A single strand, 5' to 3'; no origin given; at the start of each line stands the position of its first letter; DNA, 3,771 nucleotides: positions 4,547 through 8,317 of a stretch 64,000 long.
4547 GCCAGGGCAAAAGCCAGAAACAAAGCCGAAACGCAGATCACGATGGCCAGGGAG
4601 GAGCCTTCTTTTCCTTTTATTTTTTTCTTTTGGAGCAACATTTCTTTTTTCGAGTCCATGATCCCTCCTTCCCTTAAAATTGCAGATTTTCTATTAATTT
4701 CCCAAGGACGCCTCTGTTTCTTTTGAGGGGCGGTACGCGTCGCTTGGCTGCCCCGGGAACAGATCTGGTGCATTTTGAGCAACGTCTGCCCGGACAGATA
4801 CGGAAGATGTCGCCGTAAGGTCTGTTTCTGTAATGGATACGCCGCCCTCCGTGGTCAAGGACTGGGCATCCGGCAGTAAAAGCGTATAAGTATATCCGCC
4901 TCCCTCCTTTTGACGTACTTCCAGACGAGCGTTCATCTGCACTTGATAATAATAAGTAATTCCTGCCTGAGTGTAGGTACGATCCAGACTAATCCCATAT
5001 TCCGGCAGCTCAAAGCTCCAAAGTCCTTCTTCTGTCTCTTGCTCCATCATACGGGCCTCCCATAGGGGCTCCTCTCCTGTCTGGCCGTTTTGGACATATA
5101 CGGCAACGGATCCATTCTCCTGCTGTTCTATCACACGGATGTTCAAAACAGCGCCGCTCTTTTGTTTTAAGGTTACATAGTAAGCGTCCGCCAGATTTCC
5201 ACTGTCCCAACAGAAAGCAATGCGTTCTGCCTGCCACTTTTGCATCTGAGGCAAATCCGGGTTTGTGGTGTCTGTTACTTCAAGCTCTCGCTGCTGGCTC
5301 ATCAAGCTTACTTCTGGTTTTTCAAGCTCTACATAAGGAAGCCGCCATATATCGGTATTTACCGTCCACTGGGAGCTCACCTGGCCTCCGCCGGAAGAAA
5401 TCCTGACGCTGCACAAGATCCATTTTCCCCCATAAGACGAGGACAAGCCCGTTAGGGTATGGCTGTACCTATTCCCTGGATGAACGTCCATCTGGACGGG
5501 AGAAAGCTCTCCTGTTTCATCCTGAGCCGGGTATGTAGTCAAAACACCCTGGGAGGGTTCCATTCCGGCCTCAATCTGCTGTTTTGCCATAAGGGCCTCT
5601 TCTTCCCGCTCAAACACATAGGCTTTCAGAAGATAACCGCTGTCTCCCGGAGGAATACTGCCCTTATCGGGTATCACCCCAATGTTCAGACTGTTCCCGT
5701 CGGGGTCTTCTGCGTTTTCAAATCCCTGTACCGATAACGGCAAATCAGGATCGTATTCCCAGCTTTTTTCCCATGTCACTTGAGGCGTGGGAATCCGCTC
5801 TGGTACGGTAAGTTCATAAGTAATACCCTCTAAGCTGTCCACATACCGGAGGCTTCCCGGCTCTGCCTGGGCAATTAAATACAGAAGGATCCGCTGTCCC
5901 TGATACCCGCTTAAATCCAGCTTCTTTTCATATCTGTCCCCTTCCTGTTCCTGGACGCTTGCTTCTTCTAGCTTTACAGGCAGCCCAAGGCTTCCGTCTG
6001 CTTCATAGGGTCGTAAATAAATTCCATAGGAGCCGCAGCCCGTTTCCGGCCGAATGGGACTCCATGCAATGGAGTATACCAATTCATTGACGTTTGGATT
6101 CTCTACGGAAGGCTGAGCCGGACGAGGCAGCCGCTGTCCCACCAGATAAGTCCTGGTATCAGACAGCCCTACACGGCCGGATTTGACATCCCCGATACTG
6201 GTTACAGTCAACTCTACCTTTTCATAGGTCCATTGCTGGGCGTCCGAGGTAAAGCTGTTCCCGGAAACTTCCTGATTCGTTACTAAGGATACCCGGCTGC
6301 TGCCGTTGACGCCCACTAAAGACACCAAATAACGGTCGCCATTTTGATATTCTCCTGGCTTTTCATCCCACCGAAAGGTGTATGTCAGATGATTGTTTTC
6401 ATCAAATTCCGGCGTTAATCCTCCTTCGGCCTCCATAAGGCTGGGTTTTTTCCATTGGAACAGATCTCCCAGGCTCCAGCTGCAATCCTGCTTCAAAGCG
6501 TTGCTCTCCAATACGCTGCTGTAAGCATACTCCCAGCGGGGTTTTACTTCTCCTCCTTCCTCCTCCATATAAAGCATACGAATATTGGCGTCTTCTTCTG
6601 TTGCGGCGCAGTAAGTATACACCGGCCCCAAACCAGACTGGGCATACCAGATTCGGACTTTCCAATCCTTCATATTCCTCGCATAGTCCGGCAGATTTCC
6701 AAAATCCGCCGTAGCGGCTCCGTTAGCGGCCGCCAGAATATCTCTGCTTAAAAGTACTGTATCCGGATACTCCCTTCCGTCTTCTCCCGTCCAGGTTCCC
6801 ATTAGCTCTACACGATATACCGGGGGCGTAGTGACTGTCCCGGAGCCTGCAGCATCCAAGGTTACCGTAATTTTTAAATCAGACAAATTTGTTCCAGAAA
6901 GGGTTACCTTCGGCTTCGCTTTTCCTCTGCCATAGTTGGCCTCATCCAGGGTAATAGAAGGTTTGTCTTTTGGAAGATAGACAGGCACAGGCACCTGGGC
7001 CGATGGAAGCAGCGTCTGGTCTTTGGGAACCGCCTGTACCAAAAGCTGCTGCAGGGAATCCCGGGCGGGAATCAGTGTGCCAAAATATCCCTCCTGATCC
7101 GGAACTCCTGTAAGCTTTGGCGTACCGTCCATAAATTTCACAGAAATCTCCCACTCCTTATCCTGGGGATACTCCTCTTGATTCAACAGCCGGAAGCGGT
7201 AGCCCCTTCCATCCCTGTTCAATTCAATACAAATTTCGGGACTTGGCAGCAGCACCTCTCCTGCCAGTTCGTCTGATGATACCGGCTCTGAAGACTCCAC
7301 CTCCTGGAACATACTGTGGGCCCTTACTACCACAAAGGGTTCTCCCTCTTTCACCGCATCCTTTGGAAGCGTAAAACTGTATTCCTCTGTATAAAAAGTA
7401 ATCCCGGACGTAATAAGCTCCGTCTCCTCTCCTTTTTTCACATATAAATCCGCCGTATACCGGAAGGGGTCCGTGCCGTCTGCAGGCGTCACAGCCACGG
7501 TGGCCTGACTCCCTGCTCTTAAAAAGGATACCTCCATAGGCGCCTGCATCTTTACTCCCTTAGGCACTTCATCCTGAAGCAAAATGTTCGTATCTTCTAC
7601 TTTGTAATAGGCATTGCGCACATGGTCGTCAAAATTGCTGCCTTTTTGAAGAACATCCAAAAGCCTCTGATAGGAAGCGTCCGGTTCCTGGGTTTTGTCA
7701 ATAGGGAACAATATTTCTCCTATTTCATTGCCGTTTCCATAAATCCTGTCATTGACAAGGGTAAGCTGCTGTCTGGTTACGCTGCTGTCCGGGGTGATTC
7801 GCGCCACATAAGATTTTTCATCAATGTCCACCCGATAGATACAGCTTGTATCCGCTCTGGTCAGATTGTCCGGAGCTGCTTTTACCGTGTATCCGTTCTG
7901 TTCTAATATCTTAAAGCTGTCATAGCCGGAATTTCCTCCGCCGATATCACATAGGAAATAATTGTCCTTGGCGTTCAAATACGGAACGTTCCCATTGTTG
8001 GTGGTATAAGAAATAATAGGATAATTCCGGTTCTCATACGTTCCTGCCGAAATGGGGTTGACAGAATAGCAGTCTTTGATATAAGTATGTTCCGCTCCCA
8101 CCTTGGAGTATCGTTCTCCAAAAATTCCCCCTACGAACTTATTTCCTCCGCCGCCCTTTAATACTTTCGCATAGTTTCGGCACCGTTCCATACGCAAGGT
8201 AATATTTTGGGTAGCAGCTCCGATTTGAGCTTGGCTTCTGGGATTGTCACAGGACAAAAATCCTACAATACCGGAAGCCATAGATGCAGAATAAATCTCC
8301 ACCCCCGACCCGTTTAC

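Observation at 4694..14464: A 3,256-aa ORF with a canonical type IV prepilin leader: a giant modular 'pilin'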

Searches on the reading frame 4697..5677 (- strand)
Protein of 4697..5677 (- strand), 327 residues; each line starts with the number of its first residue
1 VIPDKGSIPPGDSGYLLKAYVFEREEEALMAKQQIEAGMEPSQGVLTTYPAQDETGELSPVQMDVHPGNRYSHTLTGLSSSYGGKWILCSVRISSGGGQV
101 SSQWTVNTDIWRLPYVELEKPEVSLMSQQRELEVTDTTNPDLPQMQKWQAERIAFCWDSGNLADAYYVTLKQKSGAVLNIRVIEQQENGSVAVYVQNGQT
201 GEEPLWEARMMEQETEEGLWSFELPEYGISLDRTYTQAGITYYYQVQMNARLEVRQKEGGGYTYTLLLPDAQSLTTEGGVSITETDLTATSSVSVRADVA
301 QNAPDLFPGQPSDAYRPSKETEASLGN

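Call 19: search_protein_families(library=pfam, proteins=[window:4697-5677:-], max_evalue=10)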
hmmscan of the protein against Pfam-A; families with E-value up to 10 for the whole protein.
window:4697-5677:- (327 aa): 1 family
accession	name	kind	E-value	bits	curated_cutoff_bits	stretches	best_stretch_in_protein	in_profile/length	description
PF17851.8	GH43_C2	-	0.12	12.6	22.7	1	236-299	75-137/203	Beta xylosidase C-terminal Concanavalin A-like domain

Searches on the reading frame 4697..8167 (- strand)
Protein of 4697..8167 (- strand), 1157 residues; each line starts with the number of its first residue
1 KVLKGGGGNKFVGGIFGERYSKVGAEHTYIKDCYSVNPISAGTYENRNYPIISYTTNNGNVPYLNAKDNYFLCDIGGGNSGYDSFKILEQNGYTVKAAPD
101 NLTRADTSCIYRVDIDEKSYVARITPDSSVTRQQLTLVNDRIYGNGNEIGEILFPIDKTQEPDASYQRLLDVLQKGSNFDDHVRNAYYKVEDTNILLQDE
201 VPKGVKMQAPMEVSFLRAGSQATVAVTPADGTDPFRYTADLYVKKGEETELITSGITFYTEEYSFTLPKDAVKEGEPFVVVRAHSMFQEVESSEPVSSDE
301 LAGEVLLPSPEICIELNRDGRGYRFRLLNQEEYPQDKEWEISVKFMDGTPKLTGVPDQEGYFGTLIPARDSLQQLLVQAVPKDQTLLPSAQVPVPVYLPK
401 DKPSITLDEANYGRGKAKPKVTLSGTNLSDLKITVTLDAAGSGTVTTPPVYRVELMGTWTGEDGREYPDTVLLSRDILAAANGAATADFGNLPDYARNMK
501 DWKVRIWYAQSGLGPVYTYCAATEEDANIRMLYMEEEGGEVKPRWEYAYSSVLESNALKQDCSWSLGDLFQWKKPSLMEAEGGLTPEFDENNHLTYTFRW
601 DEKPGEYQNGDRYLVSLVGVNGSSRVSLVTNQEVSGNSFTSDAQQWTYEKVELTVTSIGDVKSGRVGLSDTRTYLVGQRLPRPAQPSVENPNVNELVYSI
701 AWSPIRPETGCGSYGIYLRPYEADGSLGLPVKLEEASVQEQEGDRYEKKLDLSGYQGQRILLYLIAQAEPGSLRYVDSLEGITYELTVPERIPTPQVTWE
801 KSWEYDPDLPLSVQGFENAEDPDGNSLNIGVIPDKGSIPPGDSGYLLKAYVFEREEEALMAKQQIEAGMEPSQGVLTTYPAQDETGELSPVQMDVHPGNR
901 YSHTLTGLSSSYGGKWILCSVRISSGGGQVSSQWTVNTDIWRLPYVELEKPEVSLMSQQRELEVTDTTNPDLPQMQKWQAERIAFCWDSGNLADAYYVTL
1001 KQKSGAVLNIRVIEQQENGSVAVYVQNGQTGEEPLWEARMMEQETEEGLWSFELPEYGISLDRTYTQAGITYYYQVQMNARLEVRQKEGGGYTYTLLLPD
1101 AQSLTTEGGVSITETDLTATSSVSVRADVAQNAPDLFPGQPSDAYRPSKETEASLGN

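Call 44: find_related_loci(query=A2, collection=genome_contigs, flank=10000)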
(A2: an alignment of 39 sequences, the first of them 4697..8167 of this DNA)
Query A2 (1157 aa) in genome_contigs; peptide patterns used: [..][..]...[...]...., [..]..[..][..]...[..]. (x = any residue, [..] = any of these).
271 stretches matched a pattern; 74 encode a relative of the query (tblastn E <= 1e-3); 70 distinct loci.
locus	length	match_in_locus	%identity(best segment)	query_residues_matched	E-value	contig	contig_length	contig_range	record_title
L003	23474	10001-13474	82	1-1157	0e+0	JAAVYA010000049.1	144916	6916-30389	MAG: Lachnospiraceae bacterium isolate ABMPRH_302_1 k141_1366991, whole genome shotgun sequence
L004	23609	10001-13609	42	2-1152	0e+0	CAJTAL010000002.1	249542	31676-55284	Lachnospiraceae bacterium isolate A13_5.CF.DSS genome assembly, contig: MGBC000028.2, whole genome shotgun sequence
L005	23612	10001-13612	42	1-1157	0e+0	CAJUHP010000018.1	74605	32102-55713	MAG TPA_asm: uncultured Lachnospiraceae bacterium isolate MGBC129472 genome assembly, contig: MGBC129472.18, whole genom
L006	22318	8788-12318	41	8-1152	0e+0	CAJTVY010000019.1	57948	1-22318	MAG TPA_asm: uncultured Dorea sp. isolate MGBC116946 genome assembly, contig: MGBC116946.19, whole genome shotgun sequen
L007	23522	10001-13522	42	8-1153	0e+0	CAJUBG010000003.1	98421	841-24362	MAG TPA_asm: uncultured Dorea sp. isolate MGBC118412 genome assembly, contig: MGBC118412.3, whole genome shotgun sequenc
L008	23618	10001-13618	41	8-1150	0e+0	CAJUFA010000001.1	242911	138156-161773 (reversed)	MAG TPA_asm: uncultured Dorea sp. isolate MGBC129937 genome assembly, contig: MGBC129937.1, whole genome shotgun sequenc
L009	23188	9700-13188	41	8-1135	0e+0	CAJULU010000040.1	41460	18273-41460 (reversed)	MAG TPA_asm: uncultured Dorea sp. isolate MGBC143734 genome assembly, contig: MGBC143734.40, whole genome shotgun sequen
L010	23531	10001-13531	42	8-1152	0e+0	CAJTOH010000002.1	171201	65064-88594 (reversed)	MAG TPA_asm: uncultured Dorea sp. isolate MGBC105254 genome assembly, contig: MGBC105254.2, whole genome shotgun sequenc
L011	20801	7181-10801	40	8-1150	0e+0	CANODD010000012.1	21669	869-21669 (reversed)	MAG TPA_asm: uncultured Dorea sp. isolate SRR13921775_bin.42_metawrap_v1.3_MAG genome assembly, contig: NODE.713_length_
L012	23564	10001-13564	41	8-1155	0e+0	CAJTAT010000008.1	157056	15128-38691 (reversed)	Clostridia bacterium isolate A66_58.RP.DSS genome assembly, contig: MGBC000078.8, whole genome shotgun sequence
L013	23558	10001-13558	40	8-1157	0e+0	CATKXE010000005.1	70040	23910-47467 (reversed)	MAG TPA_asm: uncultured Lachnospiraceae bacterium isolate MGG02690_1680015425 genome assembly, contig: ERR2136551_101, w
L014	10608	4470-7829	40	15-1157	0e+0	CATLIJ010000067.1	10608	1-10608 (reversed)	MAG TPA_asm: uncultured Clostridiaceae bacterium isolate MGG03665_1680015492 genome assembly, contig: ERR2844015_16368,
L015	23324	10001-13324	40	15-1137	0e+0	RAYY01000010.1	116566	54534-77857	Bacterium D16-56 strain D16-56 Scaffold10_1, whole genome shotgun sequence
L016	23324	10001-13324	40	15-1137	0e+0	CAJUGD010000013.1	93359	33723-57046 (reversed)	MAG TPA_asm: uncultured Lachnospiraceae bacterium isolate MGBC139341 genome assembly, contig: MGBC139341.13, whole genom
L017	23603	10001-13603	39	1-1135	0e+0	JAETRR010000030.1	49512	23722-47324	MAG: Lachnoclostridium sp. isolate S30_Bin3 scaffold_748, whole genome shotgun sequence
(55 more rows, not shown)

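Call 56: predict_structure(alignment_id=A2)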
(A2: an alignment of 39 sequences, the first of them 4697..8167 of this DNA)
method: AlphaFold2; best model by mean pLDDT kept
length: 1157 residues; sequences in the alignment: 39
mean_pLDDT: 85.7   pTM: 0.49
mean pLDDT of the five models: 85.7, 85.3, 83.5, 83.0, 82.7
residues with pLDDT >= 90: 516; 70-90: 568; 50-70: 49; < 50: 24
segments of 3 or more residues with pLDDT < 50: 1-14, 41-45, 77-80
pLDDT, mean of each block of 10 residues (from residue 1): 32 51 75 75 55 71 85 63 71 77 82 87 87 86 89 87 81 82 87 83 83 80 88 92 86 89 80 77 91 89 71 90 92 83 89 91 90 90 78 89 83 83 92 92 85 96 90 92 90 89 95 92 92 83 91 82 91 90 86 91 87 93 87 92 89 93 90 91 89 80 89 93 88 90 88 86 92 87 85 87 91 86 81 84 86 94 86 88 77 87 91 94 74 88 93 92 88 89 93 92 91 86 86 84 80 91 87 92 88 93 90 88 94 81 91 79
secondary structure, 60 per line:
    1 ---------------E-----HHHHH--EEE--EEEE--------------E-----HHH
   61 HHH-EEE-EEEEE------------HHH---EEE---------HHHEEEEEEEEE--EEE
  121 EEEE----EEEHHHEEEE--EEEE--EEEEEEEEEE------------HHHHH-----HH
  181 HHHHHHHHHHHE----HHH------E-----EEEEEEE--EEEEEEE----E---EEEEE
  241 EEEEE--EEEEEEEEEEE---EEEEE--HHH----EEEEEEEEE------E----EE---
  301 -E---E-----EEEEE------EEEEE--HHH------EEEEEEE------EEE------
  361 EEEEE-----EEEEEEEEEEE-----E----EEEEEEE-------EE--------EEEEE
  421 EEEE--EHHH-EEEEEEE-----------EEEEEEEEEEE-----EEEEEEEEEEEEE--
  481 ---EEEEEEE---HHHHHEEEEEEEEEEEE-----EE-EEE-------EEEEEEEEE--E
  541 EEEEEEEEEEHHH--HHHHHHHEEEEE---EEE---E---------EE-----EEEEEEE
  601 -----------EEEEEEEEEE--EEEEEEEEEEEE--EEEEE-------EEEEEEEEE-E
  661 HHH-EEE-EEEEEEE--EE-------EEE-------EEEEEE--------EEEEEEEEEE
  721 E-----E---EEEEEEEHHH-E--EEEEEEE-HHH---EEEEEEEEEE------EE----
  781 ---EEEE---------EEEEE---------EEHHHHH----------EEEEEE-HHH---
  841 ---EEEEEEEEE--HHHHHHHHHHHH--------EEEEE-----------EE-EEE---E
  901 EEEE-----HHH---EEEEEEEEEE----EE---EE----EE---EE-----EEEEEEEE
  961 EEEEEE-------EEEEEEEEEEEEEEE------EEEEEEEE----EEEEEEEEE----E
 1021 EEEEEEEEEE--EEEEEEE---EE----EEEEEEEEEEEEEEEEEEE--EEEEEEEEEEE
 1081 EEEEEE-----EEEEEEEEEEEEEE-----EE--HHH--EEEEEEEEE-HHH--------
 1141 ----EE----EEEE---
elements in order (helices of 4 or more, strands of 3 or more residues): H22-26 E29-31 E34-37 H58-63 E65-67 E69-73 E92-94 E107-115 E118-124 E129-131 E135-138 E141-144 E147-156 H169-173 H179-191 E212-218 E221-227 E236-245 E248-258 E262-266 E276-284 E312-316 E323-327 E339-345 E352-354 E361-365 E371-381 E392-398 E416-424 E432-438 E450-460 E466-478 E484-490 H494-498 E499-510 E519-521 E529-537 E540-550 H556-562 E563-567 E571-573 E594-600 E612-621 E624-635 E638-642 E650-658 E665-667 E669-675 E687-689 E697-702 E711-721 E731-737 E745-751 E759-768 E784-787 E797-801 H813-817 E828-833 E844-852 H855-866 E875-879 E894-896 E900-904 E916-925 E953-966 E974-988 E995-1002 E1007-1015 E1020-1030 E1033-1039 E1049-1067 E1070-1086 E1092-1105 E1120-1128 E1151-1154

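Call 59: fold_search(model_id=the predicted structure, library=pdb)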
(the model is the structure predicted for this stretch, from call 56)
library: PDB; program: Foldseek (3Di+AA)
matches with E <= 10: 1510; with E <= 0.001: 451
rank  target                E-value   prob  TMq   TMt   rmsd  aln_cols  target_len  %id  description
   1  8q6t_I                8.2e-17  1.00  0.14  0.15  58.3      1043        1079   10  Helical reconstruction of the relaxed thick filament from FIB milled left ventricular mouse myofibrils (released 2023-11-01)
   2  6h03_A                2.9e-15  1.00  0.09  0.09  53.4       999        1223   11  OPEN CONFORMATION OF THE MEMBRANE ATTACK COMPLEX (released 2018-12-19)
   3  6h04_A                7.8e-15  1.00  0.09  0.09  53.5      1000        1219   11  Closed conformation of the Membrane Attack Complex (released 2018-12-19)
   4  7q5z                  1.2e-14  1.00  0.08  0.08  54.7      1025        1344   10  Cryo-EM structure of native human A2ML1 (released 2022-04-20)
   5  3pvm_A                1.3e-14  1.00  0.09  0.08  53.4      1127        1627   11  Structure of Complement C5 in Complex with CVF (released 2011-01-19)
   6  5i5k_B                2.7e-14  1.00  0.10  0.08  51.1      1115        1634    9  Structure of complement C5 in complex with eculizumab (released 2016-03-16)
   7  4e0s_A                2.6e-13  1.00  0.09  0.08  54.0      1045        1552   10  Crystal Structure of C5b-6 (released 2012-04-18)
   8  6tav_C                4.8e-13  1.00  0.09  0.09  56.0      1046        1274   10  Crystal structure of endopeptidase-induced alpha2-macroglobulin (released 2021-05-12)
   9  9u62_E                6.4e-13  1.00  0.09  0.08  52.9       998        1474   10  AP pathways C3 convertase C3bBbP and C3 complex (released 2026-01-14)
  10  8s3o_A                1.1e-12  1.00  0.11  0.10  52.6      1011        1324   11  Structure of native human CD109 (released 2025-03-05)
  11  8v2b_B                1.5e-12  1.00  0.12  0.18  25.8       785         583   11  Cryo-EM structure of mouse type II OSM receptor complex: model for full extracellular assembly (released 2024-11-20)
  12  8d82_A                1.5e-12  1.00  0.11  0.18  25.5       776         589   10  Cryo-EM structure of human IL-6 signaling complex in detergent: model containing full extracellular domains (released 2023-03-29)
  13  8v2b_C                1.5e-12  1.00  0.13  0.18  24.6      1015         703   10  Cryo-EM structure of mouse type II OSM receptor complex: model for full extracellular assembly (released 2024-11-20)
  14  9ba4_A                1.5e-12  1.00  0.12  0.14  36.6       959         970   10  Full-length cross-linked Contactin 2 (CNTN2) (released 2024-07-17)
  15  8dh8_A                3.3e-12  1.00  0.15  0.22  27.4       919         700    9  Leptin-bound leptin receptor complex-full ECD (released 2023-04-19)
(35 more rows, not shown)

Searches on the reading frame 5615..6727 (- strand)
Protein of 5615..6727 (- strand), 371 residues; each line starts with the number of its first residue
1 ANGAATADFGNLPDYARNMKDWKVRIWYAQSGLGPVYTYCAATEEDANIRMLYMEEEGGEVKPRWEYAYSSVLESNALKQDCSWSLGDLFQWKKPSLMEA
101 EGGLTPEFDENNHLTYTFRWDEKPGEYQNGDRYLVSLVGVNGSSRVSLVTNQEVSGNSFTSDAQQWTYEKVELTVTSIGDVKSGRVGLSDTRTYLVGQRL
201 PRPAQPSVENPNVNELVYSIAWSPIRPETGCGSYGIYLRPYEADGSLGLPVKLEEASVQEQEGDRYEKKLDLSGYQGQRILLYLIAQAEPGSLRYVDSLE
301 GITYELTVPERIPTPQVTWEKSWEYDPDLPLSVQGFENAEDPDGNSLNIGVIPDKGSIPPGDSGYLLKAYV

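Call 19: search_protein_families(library=pfam, proteins=[window:5615-6727:-], max_evalue=10)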
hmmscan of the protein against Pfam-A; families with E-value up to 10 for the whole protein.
window:5615-6727:- (371 aa): 1 family
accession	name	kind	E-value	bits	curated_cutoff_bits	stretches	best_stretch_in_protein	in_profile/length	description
PF18629.7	DUF5629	-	0.23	12.5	26.6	1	47-87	44-84/98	Family of unknown function (DUF5629)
